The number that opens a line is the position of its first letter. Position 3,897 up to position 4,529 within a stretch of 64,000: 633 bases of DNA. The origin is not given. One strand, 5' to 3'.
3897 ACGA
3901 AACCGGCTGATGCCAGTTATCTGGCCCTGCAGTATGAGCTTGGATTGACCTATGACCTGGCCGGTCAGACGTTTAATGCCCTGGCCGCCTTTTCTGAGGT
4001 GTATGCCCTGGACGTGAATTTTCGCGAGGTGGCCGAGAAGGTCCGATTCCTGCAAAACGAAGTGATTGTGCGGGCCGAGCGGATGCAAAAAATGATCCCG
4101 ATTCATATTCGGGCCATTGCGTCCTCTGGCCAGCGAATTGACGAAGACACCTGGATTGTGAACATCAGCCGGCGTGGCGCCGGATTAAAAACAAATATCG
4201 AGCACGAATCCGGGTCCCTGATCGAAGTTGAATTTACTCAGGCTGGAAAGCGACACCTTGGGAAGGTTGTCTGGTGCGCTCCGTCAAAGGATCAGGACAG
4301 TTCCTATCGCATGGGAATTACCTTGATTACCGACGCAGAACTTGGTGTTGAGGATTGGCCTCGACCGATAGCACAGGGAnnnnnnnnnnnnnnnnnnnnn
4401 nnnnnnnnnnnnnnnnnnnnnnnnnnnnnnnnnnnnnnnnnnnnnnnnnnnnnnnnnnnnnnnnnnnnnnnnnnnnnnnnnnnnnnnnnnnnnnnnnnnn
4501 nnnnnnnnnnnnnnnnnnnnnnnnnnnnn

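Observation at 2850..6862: HU/IHF-TPR-PilZ fusion protein translationally coupled to a GT-C membrane glycosyltransferase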

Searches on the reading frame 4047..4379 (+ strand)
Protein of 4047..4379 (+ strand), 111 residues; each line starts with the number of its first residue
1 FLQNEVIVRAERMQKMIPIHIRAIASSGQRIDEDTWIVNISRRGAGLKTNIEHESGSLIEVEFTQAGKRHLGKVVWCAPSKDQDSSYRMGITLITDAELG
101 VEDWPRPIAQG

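Call 21: find_related_loci(query=A2, collection=metagenome_contigs, flank=10000)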
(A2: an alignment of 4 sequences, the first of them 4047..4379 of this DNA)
Query A2 (111 aa) in metagenome_contigs; peptide patterns used: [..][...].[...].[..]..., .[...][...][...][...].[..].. (x = any residue, [..] = any of these).
186 stretches matched a pattern, but none encodes a relative of the query by tblastn (E <= 1e-3).

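Call 32: search_protein_representatives(protein=window:4047-4379:+)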
Query: 111 residues. Proteins with E-value up to 0.001 (for the whole library): 20; up to 1e-10: 8; up to 1e-30: 2. The best 20 are listed.
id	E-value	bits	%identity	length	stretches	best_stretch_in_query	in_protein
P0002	9.5e-64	228.6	95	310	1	1-111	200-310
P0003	5.9e-40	152.1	67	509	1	2-109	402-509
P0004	2.0e-29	118.2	53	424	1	2-105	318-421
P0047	4.2e-14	68.9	45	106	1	9-94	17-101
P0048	5.9e-14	68.4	42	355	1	9-93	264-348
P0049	1.5e-12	63.9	36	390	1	8-96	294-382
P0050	1.8e-11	60.4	40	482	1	9-93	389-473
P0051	2.9e-11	59.8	37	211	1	8-93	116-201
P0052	7.1e-10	55.3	36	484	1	8-102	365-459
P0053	3.7e-08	49.8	36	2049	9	37-111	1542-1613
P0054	1.9e-05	41.0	37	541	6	31-83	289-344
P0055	2.3e-05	40.8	30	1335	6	46-90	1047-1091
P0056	1.2e-04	38.5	30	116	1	9-95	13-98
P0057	1.2e-04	38.5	23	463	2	8-105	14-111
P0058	2.8e-04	37.3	36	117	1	14-99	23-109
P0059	2.9e-04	37.3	28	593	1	9-101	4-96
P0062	7.3e-04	36.0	34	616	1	9-81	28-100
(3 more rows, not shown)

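Call 33: search_protein_families(library=pfam, proteins=[P0047, P0048, P0049, P0050, P0051, P0052, P0054, P0057, P0059, P0062], max_evalue=0.001)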
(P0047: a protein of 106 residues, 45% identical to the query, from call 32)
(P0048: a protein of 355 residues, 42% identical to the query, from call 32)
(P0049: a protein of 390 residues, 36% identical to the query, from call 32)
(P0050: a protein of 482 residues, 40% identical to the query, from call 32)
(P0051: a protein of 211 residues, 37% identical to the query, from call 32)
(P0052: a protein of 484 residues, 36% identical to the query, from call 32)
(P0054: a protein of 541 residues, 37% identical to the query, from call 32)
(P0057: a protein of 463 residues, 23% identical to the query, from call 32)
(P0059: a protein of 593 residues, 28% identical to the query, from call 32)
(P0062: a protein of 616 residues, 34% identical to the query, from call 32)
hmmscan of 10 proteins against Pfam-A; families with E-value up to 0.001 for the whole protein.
P0047 (106 aa): 1 family
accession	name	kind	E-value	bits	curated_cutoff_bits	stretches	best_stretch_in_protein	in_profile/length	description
PF07238.19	PilZ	-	8.5e-07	29.7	22.5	1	17-94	4-81/102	PilZ domain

P0048 (355 aa): 7 families
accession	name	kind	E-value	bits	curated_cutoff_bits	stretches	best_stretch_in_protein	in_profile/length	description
PF13181.12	TPR_8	-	5.4e-08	32.8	25.7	0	135-163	2-30/34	Tetratricopeptide repeat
PF13424.12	TPR_12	-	1.7e-07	31.8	30.1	1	179-242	6-75/77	Tetratricopeptide repeat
PF00216.26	Bac_DNA_binding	-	8.5e-07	29.6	22.4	1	21-97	14-87/90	Bacterial DNA-binding protein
PF00515.34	TPR_1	-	1.1e-06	28.7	27.8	0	135-163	2-30/34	Tetratricopeptide repeat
PF07719.23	TPR_2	-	1e-05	25.7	27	0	135-163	2-30/34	Tetratricopeptide repeat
PF07238.19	PilZ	-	1.3e-05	25.9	22.5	1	272-336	8-76/102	PilZ domain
PF21545.3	T7SS_EccA1_N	-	8.9e-05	22.3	27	0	121-199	155-230/272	T7SS, ESX-1 secretion system protein EccA1, N-terminal domain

P0049 (390 aa): 9 families
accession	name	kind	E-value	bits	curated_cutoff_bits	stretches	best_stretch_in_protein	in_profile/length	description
PF13181.12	TPR_8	-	7.8e-11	41.7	25.7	1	162-190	2-30/34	Tetratricopeptide repeat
PF00515.34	TPR_1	-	2e-09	37.3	27.8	1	162-193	2-33/34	Tetratricopeptide repeat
PF07719.23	TPR_2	-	1.3e-08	34.8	27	1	162-194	2-34/34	Tetratricopeptide repeat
PF13424.12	TPR_12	-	1.6e-06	28.6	30.1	0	163-234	5-74/77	Tetratricopeptide repeat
PF13176.12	TPR_7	-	2.5e-05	24.5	27.9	0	179-201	11-32/36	Tetratricopeptide repeat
PF14908.11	HU-CCDC81_euk_1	-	3.8e-05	24.1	26.1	1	23-83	21-81/89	CCDC81 eukaryotic HU domain 1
PF00216.26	Bac_DNA_binding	-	0.0001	22.9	22.4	1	18-58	13-53/90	Bacterial DNA-binding protein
PF13414.12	TPR_11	-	0.00026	21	26.8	0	154-175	21-42/42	TPR repeat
PF13374.12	TPR_10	-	0.00065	20.1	27.5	0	166-194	7-35/42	Tetratricopeptide repeat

P0050 (482 aa): 6 families
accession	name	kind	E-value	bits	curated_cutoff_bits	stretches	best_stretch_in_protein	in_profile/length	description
PF07719.23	TPR_2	-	3.2e-06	27.3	27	0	341-367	5-31/34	Tetratricopeptide repeat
PF13181.12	TPR_8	-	4e-06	27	25.7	0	340-366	4-30/34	Tetratricopeptide repeat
PF07238.19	PilZ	-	4.3e-05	24.2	22.5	1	412-467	22-81/102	PilZ domain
PF00216.26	Bac_DNA_binding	-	4.8e-05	24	22.4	1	15-64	12-61/90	Bacterial DNA-binding protein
PF00515.34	TPR_1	-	5.9e-05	23.1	27.8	0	258-278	2-22/34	Tetratricopeptide repeat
PF13176.12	TPR_7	-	0.00054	20.3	27.9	0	342-367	4-29/36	Tetratricopeptide repeat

P0051 (211 aa): 4 families
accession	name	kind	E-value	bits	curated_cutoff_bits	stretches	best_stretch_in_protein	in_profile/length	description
PF13181.12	TPR_8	-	3.5e-07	30.3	25.7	0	29-58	3-32/34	Tetratricopeptide repeat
PF13424.12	TPR_12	-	0.00034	21.2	30.1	1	35-94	11-74/77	Tetratricopeptide repeat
PF07719.23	TPR_2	-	0.00038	20.8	27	0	34-58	8-32/34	Tetratricopeptide repeat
PF00515.34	TPR_1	-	0.00049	20.2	27.8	0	69-88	5-24/34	Tetratricopeptide repeat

P0052 (484 aa): 6 families
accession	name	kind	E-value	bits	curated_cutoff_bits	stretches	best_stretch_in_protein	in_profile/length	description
PF13424.12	TPR_12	-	7.1e-10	39.4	30.1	1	238-307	7-76/77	Tetratricopeptide repeat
PF13181.12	TPR_8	-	2.4e-09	37.1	25.7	0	277-309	2-34/34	Tetratricopeptide repeat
PF00515.34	TPR_1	-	3.3e-07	30.3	27.8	0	281-308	6-33/34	Tetratricopeptide repeat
PF07719.23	TPR_2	-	1.8e-06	28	27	0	278-309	3-34/34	Tetratricopeptide repeat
PF00216.26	Bac_DNA_binding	-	4.5e-06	27.3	22.4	1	25-99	15-86/90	Bacterial DNA-binding protein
PF13176.12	TPR_7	-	0.00063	20.1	27.9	0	279-308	2-31/36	Tetratricopeptide repeat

P0054 (541 aa): 1 family
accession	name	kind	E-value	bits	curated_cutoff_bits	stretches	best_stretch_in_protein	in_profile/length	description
PF03227.22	GILT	-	1.1e-11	45.4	22.4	0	272-294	54-76/107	Gamma interferon inducible lysosomal thiol reductase (GILT)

P0057 (463 aa): 2 families
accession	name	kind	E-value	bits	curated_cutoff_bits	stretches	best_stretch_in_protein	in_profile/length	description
PF07238.19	PilZ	-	9e-05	23.2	22.5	0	175-260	3-85/102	PilZ domain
PF01302.31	CAP_GLY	-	0.00034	20.9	26.5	0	236-263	10-36/65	CAP-Gly domain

P0059 (593 aa): 0 families

P0062 (616 aa): 1 family
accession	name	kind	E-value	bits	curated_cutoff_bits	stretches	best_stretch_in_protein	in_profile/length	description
PF01442.23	Apolipoprotein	-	2.2e-05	24.7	90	0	210-387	13-186/190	Apolipoprotein A1/A4/E domain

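Call 38: list_cluster_members(proteins=[P0048, P0049, P0050, P0052, P0047, P0051])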
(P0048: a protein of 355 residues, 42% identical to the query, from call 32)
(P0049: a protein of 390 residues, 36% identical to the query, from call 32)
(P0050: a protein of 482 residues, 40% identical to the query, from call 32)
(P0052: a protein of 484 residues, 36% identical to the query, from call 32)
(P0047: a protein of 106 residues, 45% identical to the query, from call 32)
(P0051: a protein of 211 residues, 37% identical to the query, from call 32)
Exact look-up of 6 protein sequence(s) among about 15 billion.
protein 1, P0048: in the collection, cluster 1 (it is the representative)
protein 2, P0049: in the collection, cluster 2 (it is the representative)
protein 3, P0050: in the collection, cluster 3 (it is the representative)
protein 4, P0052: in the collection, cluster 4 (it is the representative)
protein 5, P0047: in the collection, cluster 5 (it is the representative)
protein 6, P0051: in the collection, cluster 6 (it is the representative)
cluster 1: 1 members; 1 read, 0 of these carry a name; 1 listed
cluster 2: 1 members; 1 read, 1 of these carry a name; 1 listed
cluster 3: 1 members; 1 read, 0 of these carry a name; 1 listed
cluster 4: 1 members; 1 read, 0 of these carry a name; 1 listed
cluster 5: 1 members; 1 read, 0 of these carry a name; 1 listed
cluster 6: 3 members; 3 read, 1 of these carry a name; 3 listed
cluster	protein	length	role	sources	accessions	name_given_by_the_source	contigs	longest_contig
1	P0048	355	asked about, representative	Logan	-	-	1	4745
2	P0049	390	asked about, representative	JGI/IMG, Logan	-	tetratricopeptide (TPR) repeat protein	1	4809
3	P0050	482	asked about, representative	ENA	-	-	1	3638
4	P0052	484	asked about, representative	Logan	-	-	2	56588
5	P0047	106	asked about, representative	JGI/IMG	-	-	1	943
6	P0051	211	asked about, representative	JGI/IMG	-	tetratricopeptide (TPR) repeat protein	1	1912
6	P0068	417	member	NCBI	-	-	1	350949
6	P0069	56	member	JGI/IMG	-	-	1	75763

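Call 39: find_encoding_contigs(protein=P0048, flank=8000, max_places=3)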
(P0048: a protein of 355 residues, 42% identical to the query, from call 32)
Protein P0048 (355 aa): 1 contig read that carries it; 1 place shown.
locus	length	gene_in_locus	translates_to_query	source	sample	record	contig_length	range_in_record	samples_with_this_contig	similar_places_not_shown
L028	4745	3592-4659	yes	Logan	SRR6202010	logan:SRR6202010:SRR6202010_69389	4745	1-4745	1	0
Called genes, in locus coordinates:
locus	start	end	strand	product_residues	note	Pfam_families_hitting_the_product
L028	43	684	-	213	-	PF13248:Zn_ribbon_3 (faint), PF12773:DZR (weak)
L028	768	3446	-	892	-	PF13180:PDZ_2, PF01590:GAF (weak), PF13185:GAF_2 (faint), PF13492:GAF_3 (faint), PF07228:SpoIIE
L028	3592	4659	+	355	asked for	PF00216:Bac_DNA_binding (weak), PF13424:TPR_12 (faint), PF07719:TPR_2 (faint), PF13181:TPR_8 (faint), PF00515:TPR_1 (faint), PF07238:PilZ (faint)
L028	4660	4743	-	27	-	?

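Call 40: find_encoding_contigs(protein=P0052, flank=8000, max_places=2)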
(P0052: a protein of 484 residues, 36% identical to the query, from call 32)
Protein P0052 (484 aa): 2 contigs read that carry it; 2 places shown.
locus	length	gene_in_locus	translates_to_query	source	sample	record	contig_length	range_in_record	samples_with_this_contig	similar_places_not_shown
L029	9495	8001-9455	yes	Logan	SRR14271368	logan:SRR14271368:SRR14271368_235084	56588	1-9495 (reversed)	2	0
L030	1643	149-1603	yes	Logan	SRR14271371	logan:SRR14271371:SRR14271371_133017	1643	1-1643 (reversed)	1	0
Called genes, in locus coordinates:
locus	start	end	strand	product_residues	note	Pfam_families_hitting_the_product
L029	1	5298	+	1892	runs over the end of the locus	PF00069:Pkinase, PF07714:PK_Tyr_Ser-Thr, PF13191:AAA_16, PF00496:SBP_bac_5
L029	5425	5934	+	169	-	-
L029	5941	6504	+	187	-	PF07638:Sigma70_ECF, PF08281:Sigma70_r4_2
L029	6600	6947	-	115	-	PF02625:XdhC_CoxI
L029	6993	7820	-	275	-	PF02621:VitK2_biosynth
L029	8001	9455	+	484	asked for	PF00216:Bac_DNA_binding (weak), PF00515:TPR_1 (faint), PF07719:TPR_2 (faint), PF13181:TPR_8 (faint), PF13424:TPR_12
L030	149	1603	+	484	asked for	PF00216:Bac_DNA_binding (weak), PF00515:TPR_1 (faint), PF07719:TPR_2 (faint), PF13181:TPR_8 (faint), PF13424:TPR_12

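Call 41: find_encoding_contigs(protein=P0068, flank=8000, max_places=2)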
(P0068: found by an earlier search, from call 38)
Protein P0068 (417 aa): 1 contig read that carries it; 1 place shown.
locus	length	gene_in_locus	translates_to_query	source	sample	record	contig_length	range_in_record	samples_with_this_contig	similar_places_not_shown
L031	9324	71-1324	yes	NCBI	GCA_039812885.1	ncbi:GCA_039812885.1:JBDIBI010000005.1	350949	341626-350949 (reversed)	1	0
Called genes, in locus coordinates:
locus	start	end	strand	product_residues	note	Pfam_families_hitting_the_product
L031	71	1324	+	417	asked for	PF14908:HU-CCDC81_euk_1 (weak), PF00515:TPR_1 (faint), PF13181:TPR_8 (faint)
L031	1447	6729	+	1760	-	PF00069:Pkinase, PF07714:PK_Tyr_Ser-Thr, PF20703:nSTAND1, PF00400:WD40, PF13570:Beta-prop_ACSF4, PF23381:Beta-prop_IFT122_1st, PF23409:Beta-prop_EML, PF23414:Beta-prop_EML_2, +76 more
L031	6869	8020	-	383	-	PF02702:KdpD, PF00582:Usp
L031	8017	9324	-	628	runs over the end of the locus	PF12729:4HB_MCP_1, PF00672:HAMP, PF00989:PAS (weak), PF08448:PAS_4, PF13426:PAS_9 (weak), PF02518:HATPase_c, PF14501:HATPase_c_5 (weak), PF13581:HATPase_c_2 (faint)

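Call 42: find_encoding_contigs(protein=P0049, flank=8000, max_places=2)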
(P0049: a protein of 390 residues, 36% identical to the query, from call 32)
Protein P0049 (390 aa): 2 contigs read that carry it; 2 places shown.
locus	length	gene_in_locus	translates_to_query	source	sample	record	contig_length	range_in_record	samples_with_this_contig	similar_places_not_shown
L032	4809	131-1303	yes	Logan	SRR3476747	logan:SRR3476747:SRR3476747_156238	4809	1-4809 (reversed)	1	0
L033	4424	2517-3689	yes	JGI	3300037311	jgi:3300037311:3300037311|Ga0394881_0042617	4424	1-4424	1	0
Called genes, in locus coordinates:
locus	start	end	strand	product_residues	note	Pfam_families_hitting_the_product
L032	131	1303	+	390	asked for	PF00515:TPR_1 (weak), PF07719:TPR_2 (faint), PF13181:TPR_8 (faint), PF13424:TPR_12 (faint)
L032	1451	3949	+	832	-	PF00069:Pkinase, PF01636:APH (faint), PF03109:ABC1 (faint), PF07714:PK_Tyr_Ser-Thr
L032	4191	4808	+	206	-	?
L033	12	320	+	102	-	-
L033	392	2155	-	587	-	PF16697:Yop-YscD_cpl, PF00498:FHA, PF01590:GAF, PF13185:GAF_2, PF13492:GAF_3, PF07228:SpoIIE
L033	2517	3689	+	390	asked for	PF00515:TPR_1 (weak), PF07719:TPR_2 (faint), PF13181:TPR_8 (faint), PF13424:TPR_12 (faint)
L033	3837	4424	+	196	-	?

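Call 43: find_encoding_contigs(protein=P0050, flank=8000, max_places=2)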
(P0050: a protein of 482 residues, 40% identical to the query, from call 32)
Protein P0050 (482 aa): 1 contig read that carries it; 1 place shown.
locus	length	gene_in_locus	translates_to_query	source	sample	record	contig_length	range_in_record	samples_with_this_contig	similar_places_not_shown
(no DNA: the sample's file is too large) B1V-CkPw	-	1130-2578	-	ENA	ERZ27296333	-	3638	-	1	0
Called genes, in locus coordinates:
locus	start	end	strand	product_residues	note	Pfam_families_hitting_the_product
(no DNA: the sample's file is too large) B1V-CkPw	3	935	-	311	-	?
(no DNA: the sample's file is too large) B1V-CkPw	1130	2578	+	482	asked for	PF13181:TPR_8 (faint), PF07719:TPR_2 (faint)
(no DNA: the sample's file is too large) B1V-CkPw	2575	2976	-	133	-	-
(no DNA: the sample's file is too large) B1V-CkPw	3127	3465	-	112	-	PF13083:KH_KhpA-B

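Call 48: search_protein_families(library=ncbifam, proteins=[P0048, P0052], max_evalue=0.00001)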
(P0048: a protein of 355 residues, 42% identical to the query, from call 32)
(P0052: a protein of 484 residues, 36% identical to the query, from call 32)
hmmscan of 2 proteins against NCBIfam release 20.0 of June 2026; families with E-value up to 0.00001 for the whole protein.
P0048 (355 aa): 5 families
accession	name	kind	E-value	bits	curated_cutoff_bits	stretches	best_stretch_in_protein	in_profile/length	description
NF052243.1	T4PFormProtSgmX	equivalog_domain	2.3e-13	49.4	1800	1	133-256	894-1014/1065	type IV pili formation protein SgmX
NF040959.1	MamA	equivalog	3e-08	33.3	200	1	110-252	49-179/204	magnetosome protein MamA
NF001401.0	PRK00285.1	equivalog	5.9e-07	29.6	111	1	21-102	19-97/103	integration host factor subunit alpha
TIGR00987.1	himA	equivalog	9.8e-07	29.1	120.25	1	21-102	15-93/96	integration host factor subunit alpha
NF007945.0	PRK10664.1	equivalog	8.9e-06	26.2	157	0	25-99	18-89/90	nucleoid-associated protein HU-beta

P0052 (484 aa): 3 families
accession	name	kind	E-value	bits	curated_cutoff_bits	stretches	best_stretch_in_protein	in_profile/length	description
NF052243.1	T4PFormProtSgmX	equivalog_domain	1.5e-10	40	1800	1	234-357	895-1013/1065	type IV pili formation protein SgmX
NF040959.1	MamA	equivalog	7.5e-07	28.8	200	1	232-354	69-179/204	magnetosome protein MamA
NF052312.1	T9SS_PorW_SprE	equivalog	8.2e-06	24.7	250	0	280-351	183-253/716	type IX secretion system periplasmic lipoprotein PorW/SprE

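Call 51: search_solved_structures(query=A4, max_evalue=10, show_alignments=5)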
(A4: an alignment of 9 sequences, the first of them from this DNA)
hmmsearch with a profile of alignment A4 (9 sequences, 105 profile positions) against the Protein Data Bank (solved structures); distinct sequences matched with E-value up to 10: 3.
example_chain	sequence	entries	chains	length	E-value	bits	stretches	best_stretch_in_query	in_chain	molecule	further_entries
9fia_Bk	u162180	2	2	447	0.56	13.1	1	11-86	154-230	Mitochondrial ribosomal protein, mS26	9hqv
5jab_A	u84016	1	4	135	1.3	11.9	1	31-98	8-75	Biliverdin reductase Rv2074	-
2asf_A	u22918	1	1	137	1.4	11.8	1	31-98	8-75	Hypothetical protein Rv2074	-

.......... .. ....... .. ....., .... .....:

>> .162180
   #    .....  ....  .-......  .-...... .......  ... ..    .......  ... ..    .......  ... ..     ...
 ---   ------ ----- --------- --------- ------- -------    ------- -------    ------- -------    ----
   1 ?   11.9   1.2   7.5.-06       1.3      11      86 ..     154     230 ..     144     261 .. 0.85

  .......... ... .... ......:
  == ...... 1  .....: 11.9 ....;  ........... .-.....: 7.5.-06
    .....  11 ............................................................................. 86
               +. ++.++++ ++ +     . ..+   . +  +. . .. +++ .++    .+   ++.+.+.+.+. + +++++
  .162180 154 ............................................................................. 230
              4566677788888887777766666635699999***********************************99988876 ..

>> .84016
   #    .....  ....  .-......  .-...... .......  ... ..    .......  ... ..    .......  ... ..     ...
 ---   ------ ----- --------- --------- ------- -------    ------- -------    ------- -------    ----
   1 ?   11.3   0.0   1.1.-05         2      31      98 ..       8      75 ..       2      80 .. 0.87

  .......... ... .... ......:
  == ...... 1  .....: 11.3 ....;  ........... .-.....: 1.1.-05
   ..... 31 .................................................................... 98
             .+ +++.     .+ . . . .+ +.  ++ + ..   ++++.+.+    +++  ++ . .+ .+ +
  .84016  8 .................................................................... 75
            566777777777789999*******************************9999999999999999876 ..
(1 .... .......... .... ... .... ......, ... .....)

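Call 59: predict_structure(alignment_id=A4)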
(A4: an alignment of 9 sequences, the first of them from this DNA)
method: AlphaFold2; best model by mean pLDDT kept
length: 111 residues; sequences in the alignment: 9
mean_pLDDT: 75.4   pTM: 0.64
mean pLDDT of the five models: 75.4, 75.4, 74.1, 74.0, 71.9
residues with pLDDT >= 90: 37; 70-90: 42; 50-70: 9; < 50: 23
segments of 3 or more residues with pLDDT < 50: 1-13, 103-111
pLDDT, mean of each block of 10 residues (from residue 1): 40 69 85 88 85 90 85 91 86 71 43 40
secondary structure, 60 per line:
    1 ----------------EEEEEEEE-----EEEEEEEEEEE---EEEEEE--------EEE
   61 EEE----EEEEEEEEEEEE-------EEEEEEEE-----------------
elements in order: E17-24 E30-40 E44-49 E58-63 E68-79 E87-94

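Call 61: fold_search(model_id=the predicted structure, library=pdb)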
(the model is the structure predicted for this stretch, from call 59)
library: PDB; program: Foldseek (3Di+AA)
matches with E <= 10: 673; with E <= 0.001: 0
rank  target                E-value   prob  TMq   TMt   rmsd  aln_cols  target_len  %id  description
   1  5ej1_A                1.0e-03  1.00  0.56  0.10   4.0       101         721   15  Pre-translocation state of bacterial cellulose synthase (released 2016-03-30)
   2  4p00_A                3.0e-03  1.00  0.54  0.10   4.2       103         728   16  Bacterial Cellulose Synthase in complex with cyclic-di-GMP and UDP (released 2014-04-09)
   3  3f7e_B                3.3e-03  1.00  0.49  0.44   4.6       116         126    8  MSMEG_3380 F420 Reductase (released 2009-10-20)
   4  2rde_A                5.1e-03  1.00  0.52  0.28   4.9        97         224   14  Crystal structure of VCA0042 complexed with c-di-GMP (released 2007-10-30)
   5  5kec_D                6.7e-03  1.00  0.55  0.31   3.3        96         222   16  Structure of K. pneumonia MrkH in its apo state. (released 2016-08-17)
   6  4hg6_A                7.1e-03  1.00  0.52  0.09   4.5       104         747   13  Structure of a cellulose synthase - cellulose translocation intermediate (released 2012-12-19)
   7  5kec_A                9.8e-03  1.00  0.52  0.28   3.6        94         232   14  Structure of K. pneumonia MrkH in its apo state. (released 2016-08-17)
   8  2gjg                  1.2e-02  1.00  0.53  0.27   4.8       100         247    9  CRYSTAL STRUCTURE OF A PILZ-CONTAINING PROTEIN (PP4397) FROM PSEUDOMONAS PUTIDA KT2440 AT 2.25 A RESOLUTION (released 2006-04-25)
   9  5ked_B                1.3e-02  1.00  0.55  0.30   5.1       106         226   16  Structure of the 2.65 Angstrom P2(1) crystal of K. pneumonia MrkH (released 2016-08-17)
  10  5ejl                  1.3e-02  1.00  0.46  0.25   6.3       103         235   14  MrkH, A novel c-di-GMP dependence transcription regulatory factor. (released 2016-10-19)
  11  5y6f                  1.5e-02  1.00  0.48  0.27   5.9       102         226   13  Crystal structure of YcgR in complex with c-di-GMP from Escherichia coli (released 2018-07-18)
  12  9fp0_A                1.7e-02  1.00  0.53  0.09   4.5        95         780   16  Cryo-EM structure of the 'crown'less Bcs macrocomplex for E. coli cellulose secretion in non-saturating c-di-GMP (loca (released 2024-10-16)
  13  4i86_B                1.8e-02  1.00  0.53  0.59   5.3       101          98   14  Crystal structure of PilZ domain of CeSA from cellulose synthesizing bacterium (released 2013-04-03)
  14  5ked_A                1.8e-02  1.00  0.52  0.29   4.3       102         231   15  Structure of the 2.65 Angstrom P2(1) crystal of K. pneumonia MrkH (released 2016-08-17)
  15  7mie                  1.9e-02  1.00  0.48  0.24   6.6       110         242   13  Crystal structure of the Borreliella burgdorferi PlzA protein in complex with c-di-GMP (released 2021-06-30)
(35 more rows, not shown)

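Call 67: find_related_loci(query=A4, collection=metagenome_contigs, flank=7000)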
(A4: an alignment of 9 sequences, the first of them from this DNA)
Query A4 (111 aa) in metagenome_contigs; peptide patterns used: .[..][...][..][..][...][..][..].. (x = any residue, [..] = any of these).
40 stretches matched a pattern; 2 encode a relative of the query (tblastn E <= 1e-3); 2 distinct loci.
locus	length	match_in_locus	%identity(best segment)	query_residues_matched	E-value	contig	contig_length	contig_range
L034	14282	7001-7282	36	2-93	2e-20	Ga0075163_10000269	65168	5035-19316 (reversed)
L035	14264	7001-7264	34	9-96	7e-18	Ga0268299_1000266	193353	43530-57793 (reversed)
